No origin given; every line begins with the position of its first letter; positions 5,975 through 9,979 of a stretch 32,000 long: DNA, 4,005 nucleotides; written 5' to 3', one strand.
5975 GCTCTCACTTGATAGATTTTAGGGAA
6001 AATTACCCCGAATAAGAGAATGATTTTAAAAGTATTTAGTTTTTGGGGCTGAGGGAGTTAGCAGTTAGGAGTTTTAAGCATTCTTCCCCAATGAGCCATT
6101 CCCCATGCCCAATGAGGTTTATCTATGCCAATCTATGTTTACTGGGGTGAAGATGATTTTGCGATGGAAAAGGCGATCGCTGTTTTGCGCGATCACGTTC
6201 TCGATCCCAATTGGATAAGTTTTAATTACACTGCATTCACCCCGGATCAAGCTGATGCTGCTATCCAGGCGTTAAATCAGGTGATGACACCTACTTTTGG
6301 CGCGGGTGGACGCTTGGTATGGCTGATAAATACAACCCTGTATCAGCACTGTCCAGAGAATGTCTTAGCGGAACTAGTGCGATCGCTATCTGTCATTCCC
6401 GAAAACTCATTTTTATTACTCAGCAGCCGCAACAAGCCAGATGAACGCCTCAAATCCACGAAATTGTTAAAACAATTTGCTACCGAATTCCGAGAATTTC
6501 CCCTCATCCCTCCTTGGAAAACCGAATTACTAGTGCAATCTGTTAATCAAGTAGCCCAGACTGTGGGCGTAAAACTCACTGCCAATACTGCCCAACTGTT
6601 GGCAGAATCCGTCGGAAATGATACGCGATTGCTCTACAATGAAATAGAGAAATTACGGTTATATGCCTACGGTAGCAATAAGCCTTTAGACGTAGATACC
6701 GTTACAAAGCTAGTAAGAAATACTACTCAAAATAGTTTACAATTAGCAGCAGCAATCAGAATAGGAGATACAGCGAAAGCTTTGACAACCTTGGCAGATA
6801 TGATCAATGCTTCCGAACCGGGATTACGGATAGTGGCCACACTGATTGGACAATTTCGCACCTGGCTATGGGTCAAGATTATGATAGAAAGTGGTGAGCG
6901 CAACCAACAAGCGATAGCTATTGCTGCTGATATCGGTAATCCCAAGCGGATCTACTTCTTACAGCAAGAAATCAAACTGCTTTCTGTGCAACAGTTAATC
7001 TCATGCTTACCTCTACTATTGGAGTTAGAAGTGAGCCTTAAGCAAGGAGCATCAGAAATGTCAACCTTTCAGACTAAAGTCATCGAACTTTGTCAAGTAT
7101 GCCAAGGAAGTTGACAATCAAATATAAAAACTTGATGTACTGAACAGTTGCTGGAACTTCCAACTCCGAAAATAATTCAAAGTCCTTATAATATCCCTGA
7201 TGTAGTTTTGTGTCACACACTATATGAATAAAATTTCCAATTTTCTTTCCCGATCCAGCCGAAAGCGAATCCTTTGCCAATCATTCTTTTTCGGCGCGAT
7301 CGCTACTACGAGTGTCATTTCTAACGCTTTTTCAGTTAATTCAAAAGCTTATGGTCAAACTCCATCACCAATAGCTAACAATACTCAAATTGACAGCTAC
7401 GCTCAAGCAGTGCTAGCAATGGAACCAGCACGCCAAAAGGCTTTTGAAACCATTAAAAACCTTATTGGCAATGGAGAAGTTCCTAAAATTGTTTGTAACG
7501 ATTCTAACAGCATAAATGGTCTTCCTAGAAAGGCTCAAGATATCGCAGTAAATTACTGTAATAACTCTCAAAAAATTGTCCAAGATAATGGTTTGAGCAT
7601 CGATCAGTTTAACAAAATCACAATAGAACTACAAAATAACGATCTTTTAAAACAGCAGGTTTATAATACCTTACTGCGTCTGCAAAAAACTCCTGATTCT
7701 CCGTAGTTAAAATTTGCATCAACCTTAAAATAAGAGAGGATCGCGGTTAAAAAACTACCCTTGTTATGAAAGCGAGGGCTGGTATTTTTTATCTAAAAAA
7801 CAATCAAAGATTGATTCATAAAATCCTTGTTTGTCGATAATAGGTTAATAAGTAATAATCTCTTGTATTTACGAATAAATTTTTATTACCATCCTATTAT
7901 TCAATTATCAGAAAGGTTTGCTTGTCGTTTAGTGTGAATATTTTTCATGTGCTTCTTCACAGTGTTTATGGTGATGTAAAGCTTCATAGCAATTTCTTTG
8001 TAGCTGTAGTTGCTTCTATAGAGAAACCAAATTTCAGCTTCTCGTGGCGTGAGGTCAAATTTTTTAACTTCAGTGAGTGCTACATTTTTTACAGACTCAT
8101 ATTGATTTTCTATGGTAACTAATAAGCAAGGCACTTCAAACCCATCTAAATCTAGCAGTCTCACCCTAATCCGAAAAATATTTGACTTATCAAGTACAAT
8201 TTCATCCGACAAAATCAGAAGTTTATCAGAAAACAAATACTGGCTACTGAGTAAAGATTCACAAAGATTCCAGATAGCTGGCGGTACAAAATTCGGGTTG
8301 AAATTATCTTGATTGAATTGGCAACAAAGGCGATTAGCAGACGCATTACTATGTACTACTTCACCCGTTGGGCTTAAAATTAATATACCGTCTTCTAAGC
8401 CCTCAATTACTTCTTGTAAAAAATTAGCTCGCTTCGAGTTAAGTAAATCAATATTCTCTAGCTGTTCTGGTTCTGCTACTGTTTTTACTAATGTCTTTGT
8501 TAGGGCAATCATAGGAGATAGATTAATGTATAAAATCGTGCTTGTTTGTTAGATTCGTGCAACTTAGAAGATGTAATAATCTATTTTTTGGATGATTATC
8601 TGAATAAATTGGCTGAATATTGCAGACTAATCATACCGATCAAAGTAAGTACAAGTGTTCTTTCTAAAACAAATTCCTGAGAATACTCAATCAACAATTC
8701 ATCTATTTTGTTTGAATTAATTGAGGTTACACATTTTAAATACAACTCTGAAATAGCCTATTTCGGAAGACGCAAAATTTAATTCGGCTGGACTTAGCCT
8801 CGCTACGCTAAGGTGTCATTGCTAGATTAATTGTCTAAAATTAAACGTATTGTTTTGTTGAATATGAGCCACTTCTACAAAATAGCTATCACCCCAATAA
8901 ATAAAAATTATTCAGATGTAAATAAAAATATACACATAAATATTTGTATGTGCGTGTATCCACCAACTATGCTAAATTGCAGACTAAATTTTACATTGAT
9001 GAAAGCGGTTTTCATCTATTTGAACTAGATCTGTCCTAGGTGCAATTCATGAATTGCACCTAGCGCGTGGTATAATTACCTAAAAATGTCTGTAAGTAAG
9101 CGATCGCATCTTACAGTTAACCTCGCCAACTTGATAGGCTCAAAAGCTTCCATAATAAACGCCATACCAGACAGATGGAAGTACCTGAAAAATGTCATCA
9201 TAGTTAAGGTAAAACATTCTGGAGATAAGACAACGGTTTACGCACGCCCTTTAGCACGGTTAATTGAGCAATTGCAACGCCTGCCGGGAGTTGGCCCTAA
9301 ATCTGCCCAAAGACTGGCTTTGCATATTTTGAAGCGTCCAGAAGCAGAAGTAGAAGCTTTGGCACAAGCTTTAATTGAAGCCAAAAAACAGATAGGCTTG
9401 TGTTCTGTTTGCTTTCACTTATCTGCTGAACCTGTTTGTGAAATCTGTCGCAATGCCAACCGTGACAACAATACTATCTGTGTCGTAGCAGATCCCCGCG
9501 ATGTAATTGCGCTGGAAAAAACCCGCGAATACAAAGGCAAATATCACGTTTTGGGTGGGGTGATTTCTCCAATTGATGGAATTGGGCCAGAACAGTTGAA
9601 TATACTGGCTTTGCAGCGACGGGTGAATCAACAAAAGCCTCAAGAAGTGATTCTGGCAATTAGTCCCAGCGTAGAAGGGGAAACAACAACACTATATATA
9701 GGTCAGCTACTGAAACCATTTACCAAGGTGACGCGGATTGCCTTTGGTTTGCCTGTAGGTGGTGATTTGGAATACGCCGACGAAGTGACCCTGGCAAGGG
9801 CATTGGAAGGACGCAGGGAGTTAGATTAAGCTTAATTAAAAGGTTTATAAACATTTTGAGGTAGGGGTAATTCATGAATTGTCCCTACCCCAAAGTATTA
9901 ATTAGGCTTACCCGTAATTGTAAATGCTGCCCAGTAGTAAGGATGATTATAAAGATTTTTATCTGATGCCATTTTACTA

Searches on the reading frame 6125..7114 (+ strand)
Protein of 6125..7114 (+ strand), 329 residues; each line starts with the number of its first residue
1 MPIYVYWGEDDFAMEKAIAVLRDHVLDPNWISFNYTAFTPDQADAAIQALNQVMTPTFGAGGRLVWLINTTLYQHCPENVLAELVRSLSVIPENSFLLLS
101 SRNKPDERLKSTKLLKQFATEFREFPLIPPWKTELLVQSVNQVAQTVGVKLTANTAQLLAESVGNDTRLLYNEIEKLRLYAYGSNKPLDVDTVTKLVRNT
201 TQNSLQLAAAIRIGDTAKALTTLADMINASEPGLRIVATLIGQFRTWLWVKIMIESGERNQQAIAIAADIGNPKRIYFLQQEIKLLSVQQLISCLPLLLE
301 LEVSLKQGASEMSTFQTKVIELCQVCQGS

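Call 28: search_protein_families(library=pfam, proteins=[window:6125-7114:+], max_evalue=0.00001)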
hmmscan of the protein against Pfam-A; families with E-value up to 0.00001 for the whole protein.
window:6125-7114:+ (329 aa): 2 families
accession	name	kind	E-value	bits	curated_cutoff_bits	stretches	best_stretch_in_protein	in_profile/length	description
PF06144.19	DNA_pol3_delta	-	4.1e-25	88.6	21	1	4-124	1-123/124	DNA polymerase III, delta subunit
PF21694.2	DNA_pol3_delta_C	-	1.5e-13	51.2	27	1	202-311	2-109/121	DNA polymerase III delta subunit, C-terminal domain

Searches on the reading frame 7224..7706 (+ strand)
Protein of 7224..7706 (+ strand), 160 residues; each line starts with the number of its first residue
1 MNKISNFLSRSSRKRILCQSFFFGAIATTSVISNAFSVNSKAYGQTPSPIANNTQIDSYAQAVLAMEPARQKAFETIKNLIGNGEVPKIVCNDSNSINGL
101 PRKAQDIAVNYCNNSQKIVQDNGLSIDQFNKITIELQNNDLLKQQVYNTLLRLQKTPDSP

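Call 28: search_protein_families(library=pfam, proteins=[window:7224-7706:+], max_evalue=0.00001)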
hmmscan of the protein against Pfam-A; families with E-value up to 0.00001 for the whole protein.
window:7224-7706:+ (160 aa): 1 family
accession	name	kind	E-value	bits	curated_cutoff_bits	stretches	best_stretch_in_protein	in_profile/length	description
PF13767.11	DUF4168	-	3.6e-31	108.5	25.8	1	53-146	2-95/95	Domain of unknown function (DUF4168)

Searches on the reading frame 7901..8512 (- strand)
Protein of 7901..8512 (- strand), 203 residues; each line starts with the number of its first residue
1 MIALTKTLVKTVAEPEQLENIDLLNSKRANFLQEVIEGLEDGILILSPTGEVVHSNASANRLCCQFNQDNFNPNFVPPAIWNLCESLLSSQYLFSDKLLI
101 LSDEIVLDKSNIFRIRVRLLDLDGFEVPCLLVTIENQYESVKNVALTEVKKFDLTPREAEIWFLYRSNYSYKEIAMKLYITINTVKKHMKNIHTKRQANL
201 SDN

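Call 28: search_protein_families(library=pfam, proteins=[window:7901-8512:-], max_evalue=0.00001)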
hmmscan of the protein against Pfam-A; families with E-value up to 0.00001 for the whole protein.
window:7901-8512:- (203 aa): 1 family
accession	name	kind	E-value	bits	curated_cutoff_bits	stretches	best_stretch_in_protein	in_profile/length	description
PF00196.25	GerE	-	9.5e-07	28.8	23.5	1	154-195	3-44/57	Bacterial regulatory proteins, luxR family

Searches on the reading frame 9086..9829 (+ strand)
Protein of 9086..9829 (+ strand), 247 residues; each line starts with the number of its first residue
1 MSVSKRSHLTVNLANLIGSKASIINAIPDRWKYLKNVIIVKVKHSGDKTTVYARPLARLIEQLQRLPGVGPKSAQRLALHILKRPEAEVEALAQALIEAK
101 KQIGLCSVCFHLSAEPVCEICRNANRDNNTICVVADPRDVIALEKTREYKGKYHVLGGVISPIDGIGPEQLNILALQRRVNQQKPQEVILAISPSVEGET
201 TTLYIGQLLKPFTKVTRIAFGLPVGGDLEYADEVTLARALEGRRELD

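Call 28: search_protein_families(library=pfam, proteins=[window:9086-9829:+], max_evalue=0.00001)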
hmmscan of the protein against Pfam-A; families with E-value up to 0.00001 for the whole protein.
window:9086-9829:+ (247 aa): 5 families
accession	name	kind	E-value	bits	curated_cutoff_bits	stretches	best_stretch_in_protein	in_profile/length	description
PF13662.12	Toprim_4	-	6.6e-26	90.8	25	1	129-219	1-85/85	Toprim domain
PF21176.3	RecR_HhH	-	2.5e-20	72.4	27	1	57-99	2-44/45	RecR, helix-hairpin-helix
PF21175.2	RecR_C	-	2.8e-14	52.6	22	1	221-244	1-24/24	RecR, C-terminal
PF01751.28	Toprim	-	1.5e-10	41.6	23.1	1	130-216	1-89/96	Toprim domain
PF02132.21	RecR_ZnF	-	3.4e-07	30.3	22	1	103-123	1-21/21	RecR, Cys4-zinc finger domain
